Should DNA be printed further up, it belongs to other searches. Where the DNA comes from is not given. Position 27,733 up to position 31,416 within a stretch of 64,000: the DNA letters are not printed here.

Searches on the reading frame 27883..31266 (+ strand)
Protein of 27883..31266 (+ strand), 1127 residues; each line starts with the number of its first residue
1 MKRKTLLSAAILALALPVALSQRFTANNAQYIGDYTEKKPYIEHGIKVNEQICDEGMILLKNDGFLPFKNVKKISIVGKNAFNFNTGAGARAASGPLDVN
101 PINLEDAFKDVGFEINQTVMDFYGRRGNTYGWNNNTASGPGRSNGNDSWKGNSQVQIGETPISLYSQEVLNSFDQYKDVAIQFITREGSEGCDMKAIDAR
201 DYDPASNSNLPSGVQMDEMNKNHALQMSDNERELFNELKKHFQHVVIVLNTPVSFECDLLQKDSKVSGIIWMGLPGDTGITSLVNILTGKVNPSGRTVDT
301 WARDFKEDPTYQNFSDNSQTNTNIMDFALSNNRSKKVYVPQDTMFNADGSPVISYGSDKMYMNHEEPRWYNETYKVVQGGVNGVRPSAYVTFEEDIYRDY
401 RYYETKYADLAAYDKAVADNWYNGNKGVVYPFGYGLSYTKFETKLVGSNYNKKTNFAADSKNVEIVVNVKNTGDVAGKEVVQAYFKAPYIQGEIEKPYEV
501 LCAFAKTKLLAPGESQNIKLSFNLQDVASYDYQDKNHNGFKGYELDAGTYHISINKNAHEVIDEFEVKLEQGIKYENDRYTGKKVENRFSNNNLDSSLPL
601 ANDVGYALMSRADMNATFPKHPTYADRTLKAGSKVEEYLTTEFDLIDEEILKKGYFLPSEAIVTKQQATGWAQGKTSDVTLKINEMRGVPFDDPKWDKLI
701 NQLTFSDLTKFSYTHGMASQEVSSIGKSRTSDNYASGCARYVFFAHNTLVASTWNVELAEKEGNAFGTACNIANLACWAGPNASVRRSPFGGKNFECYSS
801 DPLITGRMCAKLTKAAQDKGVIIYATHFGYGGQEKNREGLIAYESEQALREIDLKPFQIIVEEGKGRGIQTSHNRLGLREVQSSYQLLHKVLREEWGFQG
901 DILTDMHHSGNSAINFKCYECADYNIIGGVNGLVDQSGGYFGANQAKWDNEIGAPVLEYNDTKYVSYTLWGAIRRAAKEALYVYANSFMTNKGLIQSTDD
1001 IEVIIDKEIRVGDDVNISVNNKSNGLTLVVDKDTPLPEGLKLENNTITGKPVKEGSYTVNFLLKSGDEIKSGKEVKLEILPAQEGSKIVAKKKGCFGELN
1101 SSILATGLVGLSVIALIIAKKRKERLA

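Call 69: search_protein_families(library=pfam, proteins=[window:27883-31266:+], max_evalue=0.00001)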
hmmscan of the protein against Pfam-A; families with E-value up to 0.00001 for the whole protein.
window:27883-31266:+ (1127 aa): 3 families
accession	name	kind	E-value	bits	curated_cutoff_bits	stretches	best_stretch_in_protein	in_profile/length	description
PF01915.27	Glyco_hydro_3_C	-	8.2e-25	88.4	31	1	57-316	1-184/200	Glycosyl hydrolase family 3 C-terminal domain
PF00933.27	Glyco_hydro_3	-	6.7e-18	65.6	27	1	744-927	85-273/316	Glycosyl hydrolase family 3 N terminal domain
PF14310.12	Fn3-like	-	1.6e-10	41.4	25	1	479-556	1-69/71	Fibronectin type III-like domain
